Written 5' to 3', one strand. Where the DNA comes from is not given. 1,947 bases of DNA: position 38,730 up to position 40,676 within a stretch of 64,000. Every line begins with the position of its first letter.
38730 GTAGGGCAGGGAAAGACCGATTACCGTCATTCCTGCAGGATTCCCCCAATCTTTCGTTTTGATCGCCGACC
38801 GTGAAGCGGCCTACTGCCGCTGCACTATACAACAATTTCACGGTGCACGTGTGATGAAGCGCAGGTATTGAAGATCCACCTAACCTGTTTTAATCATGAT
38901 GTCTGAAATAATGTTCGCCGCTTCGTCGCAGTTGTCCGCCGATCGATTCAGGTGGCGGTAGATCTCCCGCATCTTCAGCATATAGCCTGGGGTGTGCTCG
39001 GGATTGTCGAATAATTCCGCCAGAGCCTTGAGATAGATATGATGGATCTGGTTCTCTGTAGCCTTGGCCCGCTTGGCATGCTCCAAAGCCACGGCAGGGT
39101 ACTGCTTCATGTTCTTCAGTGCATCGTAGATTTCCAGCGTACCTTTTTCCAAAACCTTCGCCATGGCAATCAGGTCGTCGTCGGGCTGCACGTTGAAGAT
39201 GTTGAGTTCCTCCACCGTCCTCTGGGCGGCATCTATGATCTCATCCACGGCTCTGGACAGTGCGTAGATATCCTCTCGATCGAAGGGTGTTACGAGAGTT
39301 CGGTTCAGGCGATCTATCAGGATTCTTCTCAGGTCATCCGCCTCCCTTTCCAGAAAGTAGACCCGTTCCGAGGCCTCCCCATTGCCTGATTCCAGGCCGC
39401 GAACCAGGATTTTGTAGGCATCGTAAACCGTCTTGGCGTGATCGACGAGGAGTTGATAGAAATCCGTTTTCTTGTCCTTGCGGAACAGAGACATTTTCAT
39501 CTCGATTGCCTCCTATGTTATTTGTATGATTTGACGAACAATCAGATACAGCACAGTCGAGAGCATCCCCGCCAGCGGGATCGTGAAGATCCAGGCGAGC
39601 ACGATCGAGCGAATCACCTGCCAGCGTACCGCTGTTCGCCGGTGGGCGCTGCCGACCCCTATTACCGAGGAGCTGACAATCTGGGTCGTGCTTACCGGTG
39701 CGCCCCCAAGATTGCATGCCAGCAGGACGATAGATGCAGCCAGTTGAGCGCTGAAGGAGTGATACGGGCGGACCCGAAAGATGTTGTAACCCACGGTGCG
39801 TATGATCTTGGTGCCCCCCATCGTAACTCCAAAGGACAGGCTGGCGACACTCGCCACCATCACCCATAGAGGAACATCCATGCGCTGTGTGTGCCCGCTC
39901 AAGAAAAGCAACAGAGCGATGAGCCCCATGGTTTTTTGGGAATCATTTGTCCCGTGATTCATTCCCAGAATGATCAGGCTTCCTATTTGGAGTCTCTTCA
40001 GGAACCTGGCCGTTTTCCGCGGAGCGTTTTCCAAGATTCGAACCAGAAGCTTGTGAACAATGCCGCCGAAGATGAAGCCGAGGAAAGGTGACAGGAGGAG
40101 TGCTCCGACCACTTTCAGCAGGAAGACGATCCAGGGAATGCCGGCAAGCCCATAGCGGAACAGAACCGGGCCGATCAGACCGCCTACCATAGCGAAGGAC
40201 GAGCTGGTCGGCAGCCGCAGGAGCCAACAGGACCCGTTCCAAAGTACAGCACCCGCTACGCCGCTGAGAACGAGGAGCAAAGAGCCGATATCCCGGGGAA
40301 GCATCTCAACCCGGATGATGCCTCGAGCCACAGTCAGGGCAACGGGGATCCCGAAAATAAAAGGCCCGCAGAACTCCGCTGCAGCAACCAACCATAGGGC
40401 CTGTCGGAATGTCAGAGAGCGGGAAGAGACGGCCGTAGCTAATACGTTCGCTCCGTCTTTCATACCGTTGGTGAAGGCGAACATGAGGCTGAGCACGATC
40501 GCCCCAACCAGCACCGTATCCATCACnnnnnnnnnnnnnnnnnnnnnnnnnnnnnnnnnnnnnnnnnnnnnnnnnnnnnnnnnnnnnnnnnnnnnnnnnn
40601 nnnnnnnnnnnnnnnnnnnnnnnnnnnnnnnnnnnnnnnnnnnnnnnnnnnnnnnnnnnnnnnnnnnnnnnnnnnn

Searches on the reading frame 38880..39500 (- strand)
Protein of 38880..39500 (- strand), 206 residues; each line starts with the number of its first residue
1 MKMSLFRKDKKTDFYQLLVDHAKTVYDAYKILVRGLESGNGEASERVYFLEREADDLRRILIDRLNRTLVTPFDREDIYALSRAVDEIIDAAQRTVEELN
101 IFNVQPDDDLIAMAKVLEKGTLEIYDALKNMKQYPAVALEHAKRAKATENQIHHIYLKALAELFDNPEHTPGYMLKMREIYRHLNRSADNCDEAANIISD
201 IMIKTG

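Call 3: search_protein_families(library=pfam, proteins=[window:38880-39500:-])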
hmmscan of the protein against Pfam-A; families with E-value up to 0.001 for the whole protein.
window:38880-39500:- (206 aa): 2 families
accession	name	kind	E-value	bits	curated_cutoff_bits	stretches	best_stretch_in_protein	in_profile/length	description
PF01865.21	PhoU_div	-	3e-18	66.4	24.4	1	3-203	2-213/214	Protein of unknown function DUF47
PF01895.24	PhoU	-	0.00025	21.8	23.5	0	113-197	4-88/89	PhoU domain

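Call 32: search_protein_families(library=ncbifam, proteins=[window:38880-39500:-], max_evalue=0.01)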
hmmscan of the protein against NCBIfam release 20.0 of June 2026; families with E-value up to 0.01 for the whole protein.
window:38880-39500:- (206 aa): 2 families
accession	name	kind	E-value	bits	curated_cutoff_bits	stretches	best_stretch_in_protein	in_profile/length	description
TIGR00153.1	TIGR00153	hypoth_equivalog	2.1e-09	37.4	104.3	1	5-203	10-214/217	TIGR00153 family protein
TIGR02135.1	phoU_full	equivalog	0.0049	16.5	130.25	0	88-197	98-202/212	phosphate signaling complex protein PhoU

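Call 85: search_solved_structures(query=A3, max_evalue=0.01)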
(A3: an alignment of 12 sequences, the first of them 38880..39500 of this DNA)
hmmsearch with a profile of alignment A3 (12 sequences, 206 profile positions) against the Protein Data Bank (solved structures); distinct sequences matched with E-value up to 0.01: 3.
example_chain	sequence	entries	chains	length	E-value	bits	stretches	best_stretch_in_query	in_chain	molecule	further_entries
3l39_A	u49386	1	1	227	2.4e-22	83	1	31-205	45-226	Putative PhoU-like phosphate regulatory protein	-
2iiu_A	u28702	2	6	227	2.3e-07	34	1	15-200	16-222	Hypothetical protein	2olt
1ti8_B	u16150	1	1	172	0.0095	18.9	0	82-170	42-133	hemagglutinin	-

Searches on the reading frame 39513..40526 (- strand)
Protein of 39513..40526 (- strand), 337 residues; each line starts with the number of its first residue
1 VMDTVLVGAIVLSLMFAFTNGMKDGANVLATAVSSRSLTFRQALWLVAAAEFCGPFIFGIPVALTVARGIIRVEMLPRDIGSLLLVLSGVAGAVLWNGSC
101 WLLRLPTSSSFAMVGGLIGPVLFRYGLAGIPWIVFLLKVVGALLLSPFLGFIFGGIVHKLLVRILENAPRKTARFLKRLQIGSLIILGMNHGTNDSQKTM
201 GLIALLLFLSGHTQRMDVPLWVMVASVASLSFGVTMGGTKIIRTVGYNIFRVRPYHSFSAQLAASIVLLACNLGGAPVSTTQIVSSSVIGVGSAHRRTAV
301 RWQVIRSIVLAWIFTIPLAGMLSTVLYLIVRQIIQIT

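Call 3: search_protein_families(library=pfam, proteins=[window:39513-40526:-])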
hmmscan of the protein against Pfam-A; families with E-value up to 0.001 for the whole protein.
window:39513-40526:- (337 aa): 1 family
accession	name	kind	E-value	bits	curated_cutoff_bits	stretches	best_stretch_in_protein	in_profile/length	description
PF01384.25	PHO4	-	6.7e-76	255.9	33.7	1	20-323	1-350/350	Phosphate transporter family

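Call 32: search_protein_families(library=ncbifam, proteins=[window:39513-40526:-], max_evalue=0.01)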
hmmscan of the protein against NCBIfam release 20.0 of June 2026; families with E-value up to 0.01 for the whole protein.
window:39513-40526:- (337 aa): 2 families
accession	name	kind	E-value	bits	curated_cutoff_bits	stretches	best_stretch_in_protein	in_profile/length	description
NF033774.1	phos_trans_PitA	exception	6.2e-30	104.3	800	2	218-334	381-498/498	inorganic phosphate transporter PitA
NF053884.1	SulfPermCysPBac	equivalog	5.6e-15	55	400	1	7-334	3-316/354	sulfate permease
